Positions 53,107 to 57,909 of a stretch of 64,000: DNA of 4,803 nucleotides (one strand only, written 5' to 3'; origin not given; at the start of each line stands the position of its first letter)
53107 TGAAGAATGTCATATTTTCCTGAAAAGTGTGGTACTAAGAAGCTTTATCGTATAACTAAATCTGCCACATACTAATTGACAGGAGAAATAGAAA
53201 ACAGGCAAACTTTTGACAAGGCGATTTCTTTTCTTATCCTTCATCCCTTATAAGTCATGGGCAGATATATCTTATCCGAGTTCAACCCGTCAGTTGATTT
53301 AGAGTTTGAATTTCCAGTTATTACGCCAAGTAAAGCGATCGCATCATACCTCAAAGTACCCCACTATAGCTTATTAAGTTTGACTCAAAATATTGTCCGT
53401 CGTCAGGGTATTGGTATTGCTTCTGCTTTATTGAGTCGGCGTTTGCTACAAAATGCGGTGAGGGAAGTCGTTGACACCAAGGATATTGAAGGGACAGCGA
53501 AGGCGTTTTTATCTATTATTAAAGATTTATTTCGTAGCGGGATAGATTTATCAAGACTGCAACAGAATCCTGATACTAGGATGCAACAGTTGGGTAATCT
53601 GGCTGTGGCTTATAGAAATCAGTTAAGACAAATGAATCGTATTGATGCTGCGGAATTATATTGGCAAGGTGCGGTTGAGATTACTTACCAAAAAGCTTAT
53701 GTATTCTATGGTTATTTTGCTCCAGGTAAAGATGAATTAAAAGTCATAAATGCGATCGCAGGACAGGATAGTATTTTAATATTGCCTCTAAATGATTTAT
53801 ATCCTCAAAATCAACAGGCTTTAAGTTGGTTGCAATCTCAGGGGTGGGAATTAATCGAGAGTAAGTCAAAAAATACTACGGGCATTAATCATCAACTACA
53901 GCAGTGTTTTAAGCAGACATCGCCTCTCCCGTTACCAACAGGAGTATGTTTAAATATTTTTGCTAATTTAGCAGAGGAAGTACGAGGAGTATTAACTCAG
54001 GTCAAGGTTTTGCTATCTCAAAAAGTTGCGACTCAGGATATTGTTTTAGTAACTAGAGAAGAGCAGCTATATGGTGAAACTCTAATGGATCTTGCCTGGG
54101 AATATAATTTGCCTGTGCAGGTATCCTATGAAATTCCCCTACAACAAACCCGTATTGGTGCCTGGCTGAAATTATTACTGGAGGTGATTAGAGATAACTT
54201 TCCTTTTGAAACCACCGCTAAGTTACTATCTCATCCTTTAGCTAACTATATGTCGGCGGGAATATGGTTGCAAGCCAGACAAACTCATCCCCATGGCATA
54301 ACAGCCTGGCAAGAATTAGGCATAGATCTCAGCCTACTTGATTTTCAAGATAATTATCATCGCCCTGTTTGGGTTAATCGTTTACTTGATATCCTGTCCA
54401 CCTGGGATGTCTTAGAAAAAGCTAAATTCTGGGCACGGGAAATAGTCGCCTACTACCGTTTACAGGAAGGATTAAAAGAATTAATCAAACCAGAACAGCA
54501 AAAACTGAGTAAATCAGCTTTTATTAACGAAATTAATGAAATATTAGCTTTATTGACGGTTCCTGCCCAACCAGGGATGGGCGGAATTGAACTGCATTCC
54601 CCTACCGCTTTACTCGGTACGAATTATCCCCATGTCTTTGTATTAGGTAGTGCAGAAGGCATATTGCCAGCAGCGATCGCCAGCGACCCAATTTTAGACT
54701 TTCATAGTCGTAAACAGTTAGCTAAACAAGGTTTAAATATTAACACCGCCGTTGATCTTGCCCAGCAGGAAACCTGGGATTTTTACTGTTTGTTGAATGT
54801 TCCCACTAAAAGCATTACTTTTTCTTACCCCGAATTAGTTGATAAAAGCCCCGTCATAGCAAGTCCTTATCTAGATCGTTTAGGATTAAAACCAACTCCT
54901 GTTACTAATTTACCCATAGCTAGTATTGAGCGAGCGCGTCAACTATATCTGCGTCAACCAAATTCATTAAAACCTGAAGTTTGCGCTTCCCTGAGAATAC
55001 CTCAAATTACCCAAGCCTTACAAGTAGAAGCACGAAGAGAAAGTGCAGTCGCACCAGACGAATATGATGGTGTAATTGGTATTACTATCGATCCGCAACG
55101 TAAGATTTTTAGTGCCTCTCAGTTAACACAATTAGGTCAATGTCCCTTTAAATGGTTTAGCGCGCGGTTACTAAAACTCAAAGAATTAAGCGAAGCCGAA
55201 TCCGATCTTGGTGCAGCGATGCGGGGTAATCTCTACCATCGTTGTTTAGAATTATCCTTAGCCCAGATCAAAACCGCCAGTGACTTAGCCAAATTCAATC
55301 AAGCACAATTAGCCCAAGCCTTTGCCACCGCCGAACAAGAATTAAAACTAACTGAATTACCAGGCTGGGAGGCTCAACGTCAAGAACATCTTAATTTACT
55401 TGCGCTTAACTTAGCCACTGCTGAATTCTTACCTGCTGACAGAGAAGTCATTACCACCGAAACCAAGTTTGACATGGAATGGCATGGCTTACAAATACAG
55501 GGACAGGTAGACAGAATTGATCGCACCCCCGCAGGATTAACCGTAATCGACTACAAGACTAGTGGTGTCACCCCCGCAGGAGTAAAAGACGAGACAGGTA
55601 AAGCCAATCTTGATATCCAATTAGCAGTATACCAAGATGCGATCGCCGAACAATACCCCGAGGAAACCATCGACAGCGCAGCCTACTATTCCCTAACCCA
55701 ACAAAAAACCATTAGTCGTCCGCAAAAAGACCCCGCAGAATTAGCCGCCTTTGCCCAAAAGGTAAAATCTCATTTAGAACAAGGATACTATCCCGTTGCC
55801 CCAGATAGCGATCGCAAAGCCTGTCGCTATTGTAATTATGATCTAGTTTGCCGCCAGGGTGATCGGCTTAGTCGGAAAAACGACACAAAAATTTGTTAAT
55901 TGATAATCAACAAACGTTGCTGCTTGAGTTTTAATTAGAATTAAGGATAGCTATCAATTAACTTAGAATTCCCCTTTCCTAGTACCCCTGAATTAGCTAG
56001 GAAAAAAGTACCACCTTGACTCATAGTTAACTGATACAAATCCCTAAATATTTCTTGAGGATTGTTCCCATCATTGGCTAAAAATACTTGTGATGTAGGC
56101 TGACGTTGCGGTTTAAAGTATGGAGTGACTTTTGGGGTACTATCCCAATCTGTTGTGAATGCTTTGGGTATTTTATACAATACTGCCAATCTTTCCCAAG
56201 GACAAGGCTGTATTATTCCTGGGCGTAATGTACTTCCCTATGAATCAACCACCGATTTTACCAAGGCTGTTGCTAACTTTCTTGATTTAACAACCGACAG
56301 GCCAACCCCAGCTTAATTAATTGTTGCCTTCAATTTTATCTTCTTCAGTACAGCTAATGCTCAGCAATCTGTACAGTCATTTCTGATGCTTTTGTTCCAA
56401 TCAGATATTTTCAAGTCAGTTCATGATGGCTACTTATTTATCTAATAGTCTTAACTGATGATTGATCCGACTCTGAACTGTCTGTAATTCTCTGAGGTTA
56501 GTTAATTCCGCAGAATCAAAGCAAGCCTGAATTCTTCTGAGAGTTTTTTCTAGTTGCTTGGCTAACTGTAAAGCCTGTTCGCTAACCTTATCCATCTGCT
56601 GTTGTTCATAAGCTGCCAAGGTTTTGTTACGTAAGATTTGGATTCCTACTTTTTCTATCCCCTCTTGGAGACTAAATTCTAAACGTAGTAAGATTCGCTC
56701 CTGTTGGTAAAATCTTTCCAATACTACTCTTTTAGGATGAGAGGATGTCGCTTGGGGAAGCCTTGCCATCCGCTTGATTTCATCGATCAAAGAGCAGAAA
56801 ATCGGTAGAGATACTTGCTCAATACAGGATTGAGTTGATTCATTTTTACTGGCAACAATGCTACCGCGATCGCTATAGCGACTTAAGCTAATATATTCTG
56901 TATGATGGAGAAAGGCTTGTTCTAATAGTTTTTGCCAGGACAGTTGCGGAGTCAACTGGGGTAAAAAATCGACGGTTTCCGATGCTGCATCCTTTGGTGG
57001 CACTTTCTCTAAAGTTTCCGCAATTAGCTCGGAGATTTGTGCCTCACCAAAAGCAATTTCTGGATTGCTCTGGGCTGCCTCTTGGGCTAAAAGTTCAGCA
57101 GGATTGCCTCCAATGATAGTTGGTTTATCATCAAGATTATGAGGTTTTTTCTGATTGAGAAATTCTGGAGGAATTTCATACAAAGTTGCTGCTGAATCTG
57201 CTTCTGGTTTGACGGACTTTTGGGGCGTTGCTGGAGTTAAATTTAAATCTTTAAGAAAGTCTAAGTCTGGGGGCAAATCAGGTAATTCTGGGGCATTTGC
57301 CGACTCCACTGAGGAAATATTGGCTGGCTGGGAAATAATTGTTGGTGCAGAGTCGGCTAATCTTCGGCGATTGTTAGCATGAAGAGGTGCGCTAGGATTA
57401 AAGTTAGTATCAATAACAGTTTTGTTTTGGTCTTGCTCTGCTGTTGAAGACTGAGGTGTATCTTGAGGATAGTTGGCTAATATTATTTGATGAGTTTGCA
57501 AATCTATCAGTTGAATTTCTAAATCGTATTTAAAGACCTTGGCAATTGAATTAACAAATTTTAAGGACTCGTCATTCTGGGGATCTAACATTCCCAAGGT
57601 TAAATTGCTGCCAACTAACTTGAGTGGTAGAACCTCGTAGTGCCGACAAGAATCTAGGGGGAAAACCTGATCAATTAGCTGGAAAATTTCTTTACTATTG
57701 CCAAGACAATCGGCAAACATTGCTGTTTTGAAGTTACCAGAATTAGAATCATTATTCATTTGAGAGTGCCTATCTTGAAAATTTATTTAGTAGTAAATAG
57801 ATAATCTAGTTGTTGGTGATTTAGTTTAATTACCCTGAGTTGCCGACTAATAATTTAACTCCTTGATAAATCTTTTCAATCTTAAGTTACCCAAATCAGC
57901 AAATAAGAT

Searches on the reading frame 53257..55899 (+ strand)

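Call 68: search_protein_families(library=pfam, proteins=[window:53257-55899:+], max_evalue=0.00001)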
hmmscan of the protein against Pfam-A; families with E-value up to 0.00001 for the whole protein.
window:53257-55899:+ (880 aa): 1 family
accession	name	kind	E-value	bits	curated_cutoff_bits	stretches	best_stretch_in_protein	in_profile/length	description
PF12705.13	PDDEXK_1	-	5.5e-36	125.2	22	1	618-866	2-247/247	PD-(D/E)XK nuclease superfamily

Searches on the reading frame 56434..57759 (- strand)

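Call 68: search_protein_families(library=pfam, proteins=[window:56434-57759:-], max_evalue=0.00001)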
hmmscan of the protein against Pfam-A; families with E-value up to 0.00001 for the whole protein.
window:56434-57759:- (441 aa): 1 family
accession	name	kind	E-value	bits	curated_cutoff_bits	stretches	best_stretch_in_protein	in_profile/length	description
PF05157.20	MshEN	-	9.2e-06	26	23.1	0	28-67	17-55/90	MshEN domain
